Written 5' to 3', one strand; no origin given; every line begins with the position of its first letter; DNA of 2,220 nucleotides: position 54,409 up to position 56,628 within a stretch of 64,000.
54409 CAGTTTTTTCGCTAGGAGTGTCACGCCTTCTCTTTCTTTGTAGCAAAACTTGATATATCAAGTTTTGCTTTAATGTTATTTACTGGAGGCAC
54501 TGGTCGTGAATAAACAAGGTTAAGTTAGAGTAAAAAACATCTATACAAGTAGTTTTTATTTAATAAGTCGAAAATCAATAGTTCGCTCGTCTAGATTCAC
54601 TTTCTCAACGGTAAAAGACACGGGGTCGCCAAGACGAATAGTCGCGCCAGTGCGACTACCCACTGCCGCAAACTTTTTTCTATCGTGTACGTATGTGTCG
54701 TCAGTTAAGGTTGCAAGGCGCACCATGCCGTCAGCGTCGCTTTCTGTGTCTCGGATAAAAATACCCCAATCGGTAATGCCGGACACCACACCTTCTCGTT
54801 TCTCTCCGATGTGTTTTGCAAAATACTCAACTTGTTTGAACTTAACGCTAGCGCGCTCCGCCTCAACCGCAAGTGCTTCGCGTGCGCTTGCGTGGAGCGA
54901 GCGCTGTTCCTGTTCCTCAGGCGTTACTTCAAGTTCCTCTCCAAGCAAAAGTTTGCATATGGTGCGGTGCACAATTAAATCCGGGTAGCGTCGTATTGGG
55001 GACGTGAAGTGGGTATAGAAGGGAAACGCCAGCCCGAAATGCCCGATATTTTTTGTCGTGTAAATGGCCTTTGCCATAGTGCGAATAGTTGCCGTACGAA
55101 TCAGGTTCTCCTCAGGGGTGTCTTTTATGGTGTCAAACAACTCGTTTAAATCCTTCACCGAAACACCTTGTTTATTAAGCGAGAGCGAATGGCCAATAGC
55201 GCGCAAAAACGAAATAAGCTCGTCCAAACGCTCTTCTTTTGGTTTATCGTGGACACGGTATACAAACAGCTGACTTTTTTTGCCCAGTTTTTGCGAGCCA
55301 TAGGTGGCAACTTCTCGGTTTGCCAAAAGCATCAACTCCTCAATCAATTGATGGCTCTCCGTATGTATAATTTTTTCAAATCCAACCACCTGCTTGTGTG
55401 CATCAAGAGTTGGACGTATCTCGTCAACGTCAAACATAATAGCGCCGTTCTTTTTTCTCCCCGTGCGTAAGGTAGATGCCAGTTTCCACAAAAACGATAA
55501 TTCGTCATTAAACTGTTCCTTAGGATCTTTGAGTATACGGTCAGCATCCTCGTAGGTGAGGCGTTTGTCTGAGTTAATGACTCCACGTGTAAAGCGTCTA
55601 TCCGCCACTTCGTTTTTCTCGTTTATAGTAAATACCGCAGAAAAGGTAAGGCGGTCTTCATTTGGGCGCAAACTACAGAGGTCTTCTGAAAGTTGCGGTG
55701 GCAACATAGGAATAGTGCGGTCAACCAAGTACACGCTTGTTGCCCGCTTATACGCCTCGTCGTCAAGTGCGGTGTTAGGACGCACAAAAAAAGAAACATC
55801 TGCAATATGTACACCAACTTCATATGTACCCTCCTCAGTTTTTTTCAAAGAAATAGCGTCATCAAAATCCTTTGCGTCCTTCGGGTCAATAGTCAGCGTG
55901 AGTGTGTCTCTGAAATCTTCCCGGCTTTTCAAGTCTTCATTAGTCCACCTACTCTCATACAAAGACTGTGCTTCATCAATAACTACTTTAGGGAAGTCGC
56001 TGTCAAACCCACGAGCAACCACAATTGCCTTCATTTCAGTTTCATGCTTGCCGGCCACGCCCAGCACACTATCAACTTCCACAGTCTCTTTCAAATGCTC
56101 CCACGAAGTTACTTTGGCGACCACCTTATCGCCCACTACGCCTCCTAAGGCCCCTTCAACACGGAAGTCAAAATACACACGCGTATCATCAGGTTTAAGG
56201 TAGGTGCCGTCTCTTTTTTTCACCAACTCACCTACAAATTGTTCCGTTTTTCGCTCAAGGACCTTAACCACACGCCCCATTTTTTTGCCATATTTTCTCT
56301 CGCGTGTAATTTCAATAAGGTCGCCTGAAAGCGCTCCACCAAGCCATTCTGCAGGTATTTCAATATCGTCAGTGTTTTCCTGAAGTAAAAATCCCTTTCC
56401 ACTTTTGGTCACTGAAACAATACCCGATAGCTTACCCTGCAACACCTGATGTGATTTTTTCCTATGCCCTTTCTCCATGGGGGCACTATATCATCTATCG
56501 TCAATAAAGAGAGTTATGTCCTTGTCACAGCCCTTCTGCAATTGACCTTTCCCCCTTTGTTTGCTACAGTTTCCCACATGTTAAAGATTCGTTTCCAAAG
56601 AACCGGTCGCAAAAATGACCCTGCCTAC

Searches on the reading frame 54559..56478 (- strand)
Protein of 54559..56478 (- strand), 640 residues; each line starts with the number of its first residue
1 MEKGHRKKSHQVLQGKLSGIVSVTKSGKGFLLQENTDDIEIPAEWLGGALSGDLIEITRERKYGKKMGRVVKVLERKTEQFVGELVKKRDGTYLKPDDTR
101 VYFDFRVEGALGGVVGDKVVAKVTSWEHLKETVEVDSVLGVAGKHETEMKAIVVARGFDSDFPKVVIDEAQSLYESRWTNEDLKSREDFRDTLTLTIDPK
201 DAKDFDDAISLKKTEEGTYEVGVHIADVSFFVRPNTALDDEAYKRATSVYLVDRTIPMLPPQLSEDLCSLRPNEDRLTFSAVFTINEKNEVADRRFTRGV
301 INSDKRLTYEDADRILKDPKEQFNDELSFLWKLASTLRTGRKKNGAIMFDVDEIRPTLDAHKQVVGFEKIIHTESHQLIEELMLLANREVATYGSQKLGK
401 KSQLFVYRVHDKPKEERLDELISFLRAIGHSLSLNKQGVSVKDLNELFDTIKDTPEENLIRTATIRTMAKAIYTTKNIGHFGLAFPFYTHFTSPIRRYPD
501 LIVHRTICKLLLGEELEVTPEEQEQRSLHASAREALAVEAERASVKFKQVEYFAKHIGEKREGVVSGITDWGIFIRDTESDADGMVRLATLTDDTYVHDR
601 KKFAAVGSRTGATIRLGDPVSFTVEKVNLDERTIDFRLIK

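Call 27: search_protein_families(library=pfam, proteins=[window:54559-56478:-], max_evalue=0.00001)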
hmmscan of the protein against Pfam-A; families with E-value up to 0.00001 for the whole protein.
window:54559-56478:- (640 aa): 3 families
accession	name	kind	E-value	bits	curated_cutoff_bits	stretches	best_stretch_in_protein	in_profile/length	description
PF00773.25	RNB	-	2.1e-109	366.2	29.3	1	186-511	1-324/326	RNB domain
PF17876.7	CSD2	-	2e-13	50.6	26.2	1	93-163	1-74/74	Cold shock domain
PF08206.17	OB_RNB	-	7e-06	26.1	24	0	19-73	1-58/58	Ribonuclease B OB domain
